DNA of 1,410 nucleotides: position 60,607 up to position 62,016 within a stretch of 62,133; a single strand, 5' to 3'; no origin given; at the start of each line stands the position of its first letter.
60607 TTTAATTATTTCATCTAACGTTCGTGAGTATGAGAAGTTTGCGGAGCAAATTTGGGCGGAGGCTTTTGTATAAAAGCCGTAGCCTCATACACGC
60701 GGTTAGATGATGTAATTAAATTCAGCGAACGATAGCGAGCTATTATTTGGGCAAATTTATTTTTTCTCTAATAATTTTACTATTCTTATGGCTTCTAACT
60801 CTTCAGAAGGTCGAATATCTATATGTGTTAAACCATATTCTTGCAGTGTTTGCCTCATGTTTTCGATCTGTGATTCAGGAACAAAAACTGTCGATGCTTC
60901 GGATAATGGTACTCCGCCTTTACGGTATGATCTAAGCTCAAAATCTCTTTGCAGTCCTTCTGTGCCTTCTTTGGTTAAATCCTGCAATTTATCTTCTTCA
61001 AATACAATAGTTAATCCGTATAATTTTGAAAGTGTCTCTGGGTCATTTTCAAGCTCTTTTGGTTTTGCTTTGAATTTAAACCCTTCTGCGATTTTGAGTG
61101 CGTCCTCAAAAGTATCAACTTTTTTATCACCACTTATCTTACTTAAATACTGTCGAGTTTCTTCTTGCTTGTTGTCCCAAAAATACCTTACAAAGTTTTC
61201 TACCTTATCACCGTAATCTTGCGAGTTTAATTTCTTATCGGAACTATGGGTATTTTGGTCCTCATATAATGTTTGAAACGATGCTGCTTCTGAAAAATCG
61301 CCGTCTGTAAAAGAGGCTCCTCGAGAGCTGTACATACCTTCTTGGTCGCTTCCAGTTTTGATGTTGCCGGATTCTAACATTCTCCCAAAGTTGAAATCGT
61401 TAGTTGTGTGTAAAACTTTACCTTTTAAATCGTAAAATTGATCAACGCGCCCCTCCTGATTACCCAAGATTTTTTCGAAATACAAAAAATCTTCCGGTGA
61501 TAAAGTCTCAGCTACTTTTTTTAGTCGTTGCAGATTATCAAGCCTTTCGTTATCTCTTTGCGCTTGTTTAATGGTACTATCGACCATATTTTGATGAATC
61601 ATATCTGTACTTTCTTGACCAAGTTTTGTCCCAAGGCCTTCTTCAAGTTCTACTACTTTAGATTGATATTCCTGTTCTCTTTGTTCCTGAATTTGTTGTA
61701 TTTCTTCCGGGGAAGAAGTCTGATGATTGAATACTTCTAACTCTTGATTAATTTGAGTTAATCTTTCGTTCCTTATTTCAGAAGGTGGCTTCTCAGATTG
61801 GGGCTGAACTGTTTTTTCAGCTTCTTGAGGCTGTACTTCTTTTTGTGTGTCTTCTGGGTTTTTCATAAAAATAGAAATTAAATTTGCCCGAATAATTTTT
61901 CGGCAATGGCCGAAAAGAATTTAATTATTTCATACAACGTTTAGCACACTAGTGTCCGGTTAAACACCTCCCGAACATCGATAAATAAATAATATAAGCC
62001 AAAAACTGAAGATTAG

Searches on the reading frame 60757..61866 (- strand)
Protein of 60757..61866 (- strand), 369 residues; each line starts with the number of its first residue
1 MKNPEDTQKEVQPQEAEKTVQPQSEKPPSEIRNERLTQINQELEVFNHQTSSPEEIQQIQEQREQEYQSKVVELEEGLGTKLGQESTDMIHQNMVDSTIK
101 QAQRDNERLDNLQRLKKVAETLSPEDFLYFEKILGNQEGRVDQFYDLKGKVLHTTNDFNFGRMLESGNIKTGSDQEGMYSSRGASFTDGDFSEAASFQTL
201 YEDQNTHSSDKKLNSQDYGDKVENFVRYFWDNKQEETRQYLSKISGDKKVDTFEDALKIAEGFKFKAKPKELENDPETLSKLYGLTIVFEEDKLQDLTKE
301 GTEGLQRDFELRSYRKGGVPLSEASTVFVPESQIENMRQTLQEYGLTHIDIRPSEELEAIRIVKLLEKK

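Call 36: search_protein_families(library=pfam, proteins=[window:60757-61866:-], max_evalue=0.01)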
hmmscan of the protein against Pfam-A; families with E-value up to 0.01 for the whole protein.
window:60757-61866:- (369 aa): 0 families

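Call 72: find_encoding_contigs(protein=window:60757-61866:-, flank=10000, max_places=6)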
Protein window:60757-61866:- (369 aa): 2 contigs read that carry it; 1 place shown.
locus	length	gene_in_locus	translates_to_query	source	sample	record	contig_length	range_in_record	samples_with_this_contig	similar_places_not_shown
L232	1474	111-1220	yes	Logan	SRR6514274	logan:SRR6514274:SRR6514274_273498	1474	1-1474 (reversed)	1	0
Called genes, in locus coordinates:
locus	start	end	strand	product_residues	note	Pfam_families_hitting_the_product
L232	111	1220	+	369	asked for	-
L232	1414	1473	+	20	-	?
